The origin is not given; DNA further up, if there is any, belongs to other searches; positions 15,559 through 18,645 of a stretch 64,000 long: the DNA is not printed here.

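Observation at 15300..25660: Three (plus one remnant) tandem paralogous CarboxypepD_reg-TonB-receptor-like genes, each with its own sigma-54 promoter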

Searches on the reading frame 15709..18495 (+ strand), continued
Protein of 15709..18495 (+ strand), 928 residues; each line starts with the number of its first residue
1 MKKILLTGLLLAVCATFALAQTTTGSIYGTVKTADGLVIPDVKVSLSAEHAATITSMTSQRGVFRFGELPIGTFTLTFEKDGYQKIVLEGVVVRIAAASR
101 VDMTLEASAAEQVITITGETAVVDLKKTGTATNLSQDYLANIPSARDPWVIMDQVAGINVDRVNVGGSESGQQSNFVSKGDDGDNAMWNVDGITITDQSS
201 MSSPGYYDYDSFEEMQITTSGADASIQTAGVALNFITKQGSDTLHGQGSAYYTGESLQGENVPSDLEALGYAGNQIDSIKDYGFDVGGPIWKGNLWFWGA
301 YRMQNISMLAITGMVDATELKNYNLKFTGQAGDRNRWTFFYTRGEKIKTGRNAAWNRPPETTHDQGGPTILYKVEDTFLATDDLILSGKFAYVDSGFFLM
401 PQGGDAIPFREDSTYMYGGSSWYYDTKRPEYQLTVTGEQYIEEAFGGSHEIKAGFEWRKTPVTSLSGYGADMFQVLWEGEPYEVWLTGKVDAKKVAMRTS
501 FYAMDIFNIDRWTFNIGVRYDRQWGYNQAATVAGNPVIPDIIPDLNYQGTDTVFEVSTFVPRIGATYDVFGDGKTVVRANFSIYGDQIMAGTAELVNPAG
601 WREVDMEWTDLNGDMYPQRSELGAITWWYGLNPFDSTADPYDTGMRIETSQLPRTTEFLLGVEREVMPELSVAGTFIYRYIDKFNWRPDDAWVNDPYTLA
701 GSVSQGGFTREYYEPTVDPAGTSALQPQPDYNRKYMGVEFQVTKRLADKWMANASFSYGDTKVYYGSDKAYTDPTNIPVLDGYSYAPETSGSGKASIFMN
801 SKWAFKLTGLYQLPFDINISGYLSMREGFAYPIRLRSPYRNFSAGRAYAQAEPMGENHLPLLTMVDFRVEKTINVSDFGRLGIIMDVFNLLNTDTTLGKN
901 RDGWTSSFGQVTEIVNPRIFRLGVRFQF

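Call 36: find_homologous_proteins(query=window:15709-18495:+, max_evalue=1e-10)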
Query window:15709-18495:+ (928 aa): 2054 proteins with E <= 1e-10 among 8000 candidates; the best 120 are listed.
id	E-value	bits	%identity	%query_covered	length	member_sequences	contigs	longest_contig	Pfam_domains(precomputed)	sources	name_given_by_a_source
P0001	0.0e+0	2147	100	100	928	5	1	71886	PF25183.2,PF13620.13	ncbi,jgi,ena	-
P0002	0.0e+0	1893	87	100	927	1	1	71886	PF13620.13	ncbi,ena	-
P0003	0.0e+0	1830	83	100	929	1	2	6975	PF25183.2,PF13620.13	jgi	-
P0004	0.0e+0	1674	77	100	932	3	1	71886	PF25183.2,PF13620.13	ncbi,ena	-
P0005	0.0e+0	1613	73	100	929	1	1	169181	PF13620.13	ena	-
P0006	0.0e+0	1521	70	100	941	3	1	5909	PF13620.13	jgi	-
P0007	0.0e+0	1509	69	100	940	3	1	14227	PF13620.13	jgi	-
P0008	0.0e+0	1482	68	100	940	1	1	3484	PF13620.13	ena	-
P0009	0.0e+0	1465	69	96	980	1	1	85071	PF13620.13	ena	-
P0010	0.0e+0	1457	68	100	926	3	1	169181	PF13620.13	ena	-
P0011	0.0e+0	1427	67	100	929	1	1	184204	PF13620.13,PF17210.10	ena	-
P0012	0.0e+0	1424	66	100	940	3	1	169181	PF25183.2,PF13620.13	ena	-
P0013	0.0e+0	1421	67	100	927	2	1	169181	PF13620.13,PF17210.10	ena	-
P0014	0.0e+0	1377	64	100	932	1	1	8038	PF25183.2,PF13620.13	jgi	jgi:hypothetical protein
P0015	0.0e+0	1353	63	99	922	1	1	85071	PF07715.21,PF13620.13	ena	-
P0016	0.0e+0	1340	63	100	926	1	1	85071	PF13620.13,PF17210.10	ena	-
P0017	0.0e+0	1244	59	100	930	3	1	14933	PF13620.13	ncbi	-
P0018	0.0e+0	1226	58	100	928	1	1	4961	PF25183.2,PF13620.13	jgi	jgi:hypothetical protein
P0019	0.0e+0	1196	57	100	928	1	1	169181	PF07715.21,PF13620.13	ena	-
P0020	0.0e+0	1158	55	100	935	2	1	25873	PF25183.2,PF13620.13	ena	-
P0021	0.0e+0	1117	55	99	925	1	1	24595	PF13620.13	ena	-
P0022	0.0e+0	1099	54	100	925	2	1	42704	PF13620.13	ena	-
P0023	0.0e+0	1060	52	100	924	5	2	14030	PF07715.21,PF13620.13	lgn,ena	-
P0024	8.5e-275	932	64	68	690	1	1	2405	PF25183.2,PF07715.21,PF13620.13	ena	-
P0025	3.9e-255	867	73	55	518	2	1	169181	PF13715.13,PF25183.2,PF13620.13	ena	-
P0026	2.1e-244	832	45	98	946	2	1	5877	PF25183.2,PF13620.13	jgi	jgi:hypothetical protein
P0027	3.5e-238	811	43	98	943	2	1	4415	PF25183.2,PF13620.13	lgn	-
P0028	7.7e-236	803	43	100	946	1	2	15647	PF25183.2,PF13620.13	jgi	jgi:hypothetical protein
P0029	1.0e-219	750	42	100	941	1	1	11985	PF13715.13,PF25183.2,PF13620.13,PF17210.10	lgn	-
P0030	1.2e-218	746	41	100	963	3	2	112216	PF13715.13,PF25183.2,PF07715.21,PF13620.13,PF17210.10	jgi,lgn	jgi:hypothetical protein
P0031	2.5e-217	742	42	100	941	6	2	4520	PF13715.13,PF25183.2,PF07715.21,PF13620.13,PF17210.10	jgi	jgi:hypothetical protein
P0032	4.7e-215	734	40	100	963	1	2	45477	PF13715.13,PF25183.2,PF13620.13,PF17210.10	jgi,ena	-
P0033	3.6e-214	732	40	100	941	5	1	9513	PF13715.13,PF25183.2,PF07715.21,PF13620.13,PF17210.10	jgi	-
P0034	5.8e-214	731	41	100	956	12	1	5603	PF13715.13,PF25183.2,PF07715.21,PF13620.13,PF17210.10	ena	-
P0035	5.2e-212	724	40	100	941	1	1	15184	PF13715.13,PF25183.2,PF07715.21,PF13620.13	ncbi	-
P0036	1.1e-210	720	41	100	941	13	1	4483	PF13715.13,PF25183.2,PF07715.21,PF13620.13,PF22904.4,PF17210.10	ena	-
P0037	1.3e-210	720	41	100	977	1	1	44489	PF13715.13,PF25183.2,PF07715.21,PF13620.13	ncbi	-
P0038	2.7e-210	719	40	99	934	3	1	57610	PF13715.13,PF25183.2,PF07715.21,PF13620.13,PF17210.10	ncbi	-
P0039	1.5e-209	716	41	98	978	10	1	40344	PF13715.13,PF25183.2,PF07715.21,PF13620.13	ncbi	-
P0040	8.2e-209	714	40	98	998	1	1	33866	PF13715.13,PF25183.2,PF07715.21,PF13620.13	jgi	-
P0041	4.2e-208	711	41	100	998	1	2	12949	PF13715.13,PF25183.2,PF07715.21,PF13620.13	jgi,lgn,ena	-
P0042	1.7e-207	709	39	100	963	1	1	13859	PF13715.13,PF25183.2,PF07715.21,PF13620.13,PF17210.10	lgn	-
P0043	2.0e-207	709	40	98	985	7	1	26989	PF13715.13,PF25183.2,PF07715.21,PF13620.13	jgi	jgi:hypothetical protein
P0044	3.4e-207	708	40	100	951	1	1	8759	PF13715.13,PF25183.2,PF07715.21,PF13620.13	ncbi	-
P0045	2.1e-202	693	40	98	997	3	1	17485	PF13715.13,PF25183.2,PF07715.21,PF13620.13,PF22904.4,PF17210.10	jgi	-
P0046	4.1e-199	682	39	100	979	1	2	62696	PF13715.13,PF25183.2,PF07715.21,PF13620.13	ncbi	-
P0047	2.8e-197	676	41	100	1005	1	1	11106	PF13715.13,PF25183.2,PF07715.21,PF13620.13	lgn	-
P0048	1.6e-195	670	39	98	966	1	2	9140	PF13715.13,PF25183.2,PF13620.13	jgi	jgi:hypothetical protein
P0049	1.9e-195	670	40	100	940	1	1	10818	PF13715.13,PF25183.2,PF13620.13,PF22904.4,PF17210.10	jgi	jgi:hypothetical protein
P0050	1.5e-193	663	38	99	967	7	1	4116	PF25183.2,PF13620.13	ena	-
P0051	3.3e-193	662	39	98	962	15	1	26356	PF13715.13,PF25183.2,PF13620.13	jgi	jgi:hypothetical protein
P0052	8.3e-193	661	39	100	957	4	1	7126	PF13715.13,PF25183.2,PF07715.21,PF13620.13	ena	-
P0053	2.4e-191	656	38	100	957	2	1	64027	PF13715.13,PF25183.2,PF07715.21,PF13620.13,PF22904.4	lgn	-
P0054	1.4e-190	653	38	100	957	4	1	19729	PF13715.13,PF25183.2,PF07715.21,PF13620.13,PF22904.4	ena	-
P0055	2.9e-190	652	39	100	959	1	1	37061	PF13715.13,PF07715.21,PF13620.13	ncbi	-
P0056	8.4e-190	651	39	100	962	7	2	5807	PF25183.2,PF07715.21,PF13620.13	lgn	-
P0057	3.8e-189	649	42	91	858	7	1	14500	PF13715.13,PF25183.2,PF07715.21,PF13620.13,PF22904.4,PF17210.10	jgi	jgi:hypothetical protein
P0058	4.0e-188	645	38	100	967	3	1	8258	PF13715.13,PF25183.2,PF13620.13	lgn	-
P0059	3.5e-187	642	38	100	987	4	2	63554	PF13715.13,PF25183.2,PF13620.13,PF17210.10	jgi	jgi:hypothetical protein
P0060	9.5e-187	641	38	100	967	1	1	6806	PF13715.13,PF25183.2,PF13620.13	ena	-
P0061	2.6e-186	639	37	99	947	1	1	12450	PF13715.13,PF25183.2,PF13620.13,PF17210.10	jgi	jgi:hypothetical protein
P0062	7.5e-186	638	37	100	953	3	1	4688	PF25183.2,PF13620.13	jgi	jgi:hypothetical protein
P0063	1.2e-185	637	38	98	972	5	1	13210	PF13715.13,PF25183.2,PF13620.13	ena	-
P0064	2.3e-185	636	39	100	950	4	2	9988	PF13715.13,PF25183.2,PF13620.13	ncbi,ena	-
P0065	1.1e-182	627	37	100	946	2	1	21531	PF13715.13,PF25183.2,PF07715.21,PF13620.13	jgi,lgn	-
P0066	1.2e-182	627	38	100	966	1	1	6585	PF13715.13,PF25183.2,PF13620.13,PF17210.10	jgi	jgi:hypothetical protein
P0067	3.3e-182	626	37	99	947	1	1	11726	PF13715.13,PF25183.2,PF07715.21,PF13620.13,PF17210.10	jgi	jgi:hypothetical protein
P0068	4.5e-182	625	37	100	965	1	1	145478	PF13715.13,PF25183.2,PF13620.13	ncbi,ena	-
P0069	2.1e-181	623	41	85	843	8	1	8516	PF25183.2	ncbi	ncbi:MAG: hypothetical protein PVH84_11630, partial [Candidatus Aminicenantes bacterium]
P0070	3.8e-180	619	37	100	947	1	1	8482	PF25183.2,PF13620.13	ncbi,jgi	ncbi:MAG: TonB-dependent receptor [Candidatus Aminicenantes bacterium]|jgi:hypothetical protein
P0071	1.7e-179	617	37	98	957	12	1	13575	PF13715.13,PF25183.2,PF07715.21,PF13620.13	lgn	-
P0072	1.7e-179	617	38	100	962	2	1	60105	PF25183.2,PF07715.21,PF13620.13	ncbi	-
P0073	1.7e-179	617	37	99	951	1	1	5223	PF13715.13,PF25183.2,PF07715.21,PF13620.13,PF17210.10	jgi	jgi:hypothetical protein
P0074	3.8e-179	616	38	98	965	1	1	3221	PF13715.13,PF25183.2,PF13620.13,PF00593.31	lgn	-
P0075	8.1e-179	615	38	100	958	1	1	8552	PF07715.21,PF13620.13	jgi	jgi:hypothetical protein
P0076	1.0e-178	614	37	100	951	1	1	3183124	PF13715.13,PF25183.2,PF07715.21,PF13620.13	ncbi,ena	-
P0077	3.1e-178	613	37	100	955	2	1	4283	PF13715.13,PF25183.2,PF07715.21,PF13620.13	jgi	jgi:hypothetical protein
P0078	4.3e-178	612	38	100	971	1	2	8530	PF13715.13,PF25183.2,PF07715.21,PF13620.13,PF22904.4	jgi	jgi:hypothetical protein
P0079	9.0e-178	611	36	99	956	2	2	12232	PF13715.13,PF25183.2,PF07715.21,PF13620.13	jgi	jgi:carboxypeptidase family protein/TonB-dependent receptor-like protein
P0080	1.3e-177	611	37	100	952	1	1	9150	PF13715.13,PF25183.2,PF13620.13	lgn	-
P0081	2.4e-177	610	35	100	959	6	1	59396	PF13715.13,PF25183.2,PF13620.13,PF17210.10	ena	-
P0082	9.0e-177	608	38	100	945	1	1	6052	PF25183.2,PF13620.13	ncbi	-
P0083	1.2e-176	607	39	100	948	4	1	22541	PF25183.2,PF07715.21,PF13620.13,PF17210.10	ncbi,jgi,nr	ncbi:MAG: TonB-dependent receptor [Acidobacteria bacterium]|nr:TonB-dependent receptor [Acidobacteri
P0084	4.4e-176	605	38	98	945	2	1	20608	PF25183.2,PF07715.21,PF13620.13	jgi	-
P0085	4.6e-176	605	37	100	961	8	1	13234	PF13715.13,PF25183.2,PF07715.21,PF13620.13,PF00593.31,PF22904.4,PF17210.10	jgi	jgi:hypothetical protein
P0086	1.9e-175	603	37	95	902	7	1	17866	PF25183.2,PF13620.13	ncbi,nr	ncbi:TonB-dependent receptor, partial [Candidatus Aminicenantes bacterium AC-335-A11]|nr:TonB-depend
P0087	2.0e-175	603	37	100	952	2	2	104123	PF13715.13,PF25183.2,PF07715.21,PF13620.13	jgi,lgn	-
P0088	6.0e-175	602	37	100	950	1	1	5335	PF25183.2,PF07715.21,PF13620.13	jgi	jgi:hypothetical protein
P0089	7.7e-175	601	37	100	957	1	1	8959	PF13715.13,PF25183.2,PF07715.21,PF13620.13,PF22904.4,PF17210.10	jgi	jgi:hypothetical protein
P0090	2.3e-174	600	36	100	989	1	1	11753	PF13715.13,PF25183.2,PF07715.21,PF13620.13,PF17210.10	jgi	-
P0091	3.0e-174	599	37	98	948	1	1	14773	PF25183.2,PF07715.21,PF13620.13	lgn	-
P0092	4.2e-174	599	36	100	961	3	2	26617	PF25183.2,PF13620.13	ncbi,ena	-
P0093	5.6e-174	599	37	98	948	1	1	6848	PF25183.2,PF07715.21,PF13620.13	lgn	-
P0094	8.2e-174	598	36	100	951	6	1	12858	PF13715.13,PF25183.2,PF07715.21,PF13620.13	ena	-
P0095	1.6e-173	597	37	98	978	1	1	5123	PF13715.13,PF25183.2,PF07715.21,PF13620.13,PF22904.4,PF17210.10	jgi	jgi:carboxypeptidase family protein/TonB-dependent receptor-like protein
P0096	1.9e-173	597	37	98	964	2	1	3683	PF13715.13,PF25183.2,PF07715.21,PF13620.13,PF22904.4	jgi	jgi:hypothetical protein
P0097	3.0e-173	596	36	98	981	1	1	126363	PF13715.13,PF07715.21,PF13620.13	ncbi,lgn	-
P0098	9.7e-173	594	37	100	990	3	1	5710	PF13715.13,PF25183.2,PF07715.21,PF13620.13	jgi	jgi:hypothetical protein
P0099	1.1e-172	594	38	100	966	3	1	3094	PF25183.2,PF07715.21,PF13620.13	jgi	-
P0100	1.2e-172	594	37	100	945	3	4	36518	PF25183.2,PF07715.21,PF13620.13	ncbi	-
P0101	1.3e-172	594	37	100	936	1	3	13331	PF13715.13,PF25183.2,PF13620.13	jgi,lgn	jgi:hypothetical protein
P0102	1.3e-172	594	36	98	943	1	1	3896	PF25183.2,PF13620.13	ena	-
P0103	1.6e-172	594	38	99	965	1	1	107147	PF25183.2,PF07715.21,PF13620.13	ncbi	-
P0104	2.7e-172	593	37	100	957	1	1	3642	PF13715.13,PF25183.2,PF07715.21,PF13620.13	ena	-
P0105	4.0e-172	592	35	99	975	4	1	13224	PF13715.13,PF25183.2,PF07715.21,PF13620.13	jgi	jgi:hypothetical protein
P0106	4.2e-172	592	36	98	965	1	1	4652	PF13715.13,PF25183.2,PF07715.21,PF13620.13,PF22904.4,PF17210.10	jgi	jgi:carboxypeptidase family protein/TonB-dependent receptor-like protein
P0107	7.3e-172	592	37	100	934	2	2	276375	PF13715.13,PF25183.2,PF13620.13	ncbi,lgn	-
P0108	1.1e-171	591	37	100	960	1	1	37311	PF07715.21,PF13620.13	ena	-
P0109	1.2e-171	591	37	100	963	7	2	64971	PF25183.2,PF07715.21,PF13620.13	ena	-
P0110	1.3e-171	591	37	98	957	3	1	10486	PF13715.13,PF25183.2,PF07715.21,PF13620.13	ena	-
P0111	1.3e-171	591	36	100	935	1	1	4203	PF13715.13,PF25183.2,PF07715.21,PF13620.13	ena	-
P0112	1.5e-171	590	37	100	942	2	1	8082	PF13715.13,PF25183.2,PF13620.13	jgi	jgi:hypothetical protein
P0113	1.7e-171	590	36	100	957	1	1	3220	PF25183.2,PF07715.21,PF13620.13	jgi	-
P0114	2.0e-171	590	37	100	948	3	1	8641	PF25183.2,PF07715.21,PF13620.13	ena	-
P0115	3.3e-171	589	37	100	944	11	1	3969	PF13715.13,PF07715.21,PF13620.13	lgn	-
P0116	4.2e-171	589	36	100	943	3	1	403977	PF25183.2,PF13620.13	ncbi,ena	-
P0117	5.3e-171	589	36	98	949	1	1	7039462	PF13715.13,PF25183.2,PF07715.21,PF13620.13,PF00593.31,PF17210.10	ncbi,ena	-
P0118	8.0e-171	588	37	98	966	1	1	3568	PF13715.13,PF25183.2,PF07715.21,PF13620.13,PF22904.4,PF17210.10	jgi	jgi:hypothetical protein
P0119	8.2e-171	588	37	99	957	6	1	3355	PF07715.21,PF13620.13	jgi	jgi:hypothetical protein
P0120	8.5e-171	588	36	100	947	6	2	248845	PF25183.2,PF07715.21,PF13620.13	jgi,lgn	-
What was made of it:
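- On TonB-dependent transporter, Oar subclass: However, many homologs score above threshold (call 36).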

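Call 38: find_encoding_contigs(protein=P0005, flank=10000, max_places=2)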
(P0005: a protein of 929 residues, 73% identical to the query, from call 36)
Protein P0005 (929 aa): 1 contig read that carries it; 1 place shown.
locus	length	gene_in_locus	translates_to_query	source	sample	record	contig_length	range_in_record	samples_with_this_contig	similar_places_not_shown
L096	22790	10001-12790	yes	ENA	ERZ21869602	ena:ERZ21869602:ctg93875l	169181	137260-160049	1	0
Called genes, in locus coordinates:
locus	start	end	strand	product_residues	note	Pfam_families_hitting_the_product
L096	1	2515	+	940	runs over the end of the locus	PF13620:CarboxypepD_reg, PF25183:OMP_b-brl_4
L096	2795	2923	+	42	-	-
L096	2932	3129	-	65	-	-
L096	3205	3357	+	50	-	-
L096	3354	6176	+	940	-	PF13620:CarboxypepD_reg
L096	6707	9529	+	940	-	PF13620:CarboxypepD_reg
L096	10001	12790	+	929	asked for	PF13620:CarboxypepD_reg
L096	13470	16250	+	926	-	PF13620:CarboxypepD_reg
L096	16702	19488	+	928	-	PF13620:CarboxypepD_reg, PF07715:Plug (faint)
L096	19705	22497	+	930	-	PF13620:CarboxypepD_reg, PF13715:CarbopepD_reg_2 (weak), PF17210:SdrD_B (faint)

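Call 51: predict_structure(alignment_id=A4)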
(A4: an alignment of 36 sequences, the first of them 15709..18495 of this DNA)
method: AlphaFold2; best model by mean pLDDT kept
length: 928 residues; sequences in the alignment: 36
mean_pLDDT: 87.2   pTM: 0.85
mean pLDDT of the five models: 87.2, 85.4, 83.6, 83.6, 80.9
residues with pLDDT >= 90: 477; 70-90: 394; 50-70: 36; < 50: 21
segments of 3 or more residues with pLDDT < 50: 1-21
pLDDT, mean of each block of 10 residues (from residue 1): 40 29 77 86 89 86 84 90 87 82 81 67 79 82 75 85 64 79 84 76 67 87 87 88 91 87 82 86 93 91 87 82 92 87 90 85 90 92 89 92 94 92 93 91 82 93 94 94 95 94 92 93 95 94 95 93 93 90 91 93 94 92 91 85 90 94 89 95 93 87 96 93 92 96 86 94 94 94 90 77 93 90 92 94 90 93 91 88 91 82 91 86 92
secondary structure, 60 per line:
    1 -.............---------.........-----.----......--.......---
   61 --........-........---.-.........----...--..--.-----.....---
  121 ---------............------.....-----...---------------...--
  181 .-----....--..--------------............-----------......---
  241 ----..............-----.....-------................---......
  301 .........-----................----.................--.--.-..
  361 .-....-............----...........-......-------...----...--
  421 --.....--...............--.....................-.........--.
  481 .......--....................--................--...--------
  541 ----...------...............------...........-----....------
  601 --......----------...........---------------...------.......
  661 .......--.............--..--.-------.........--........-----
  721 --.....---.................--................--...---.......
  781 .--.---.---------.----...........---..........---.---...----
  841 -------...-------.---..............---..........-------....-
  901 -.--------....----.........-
elements in order (helices of 4 or more, strands of 3 or more residues): H2-14 E24-32 E43-48 E51-57 E63-70 E72-79 E85-93 E98-100 E113-117 E130-135 H136-141 H148-152 E158-160 E176-178 E187-190 E212-220 E232-237 E245-254 H264-268 E276-291 E295-309 E315-330 E335-351 E363-366 E368-379 E384-394 E396-401 E409-411 E416-418 E423-427 E430-444 E447-467 E472-477 E480-487 E490-509 E512-527 E530-532 E545-547 E554-568 E575-585 H591-594 E603-608 E622-629 E645-647 E654-667 E670-682 E697-705 E708-715 E723-727 E731-747 E750-765 H774-780 E803-813 E817-826 E834-836 E848-850 E862-875 E879-888 E896-899 E911-914 E919-927
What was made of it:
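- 15709..18495 (+): g1, an Oar-subclass TonB-dependent transporter (928 aa): signal peptide, CarboxypepD_reg N-terminal domain, plug and barrel. AlphaFold pLDDT 87.2, pTM 0.85 (call 51).
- On TonB-dependent transporter, Oar subclass: The model has a beta-sandwich at residues 24-100 (call 51).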
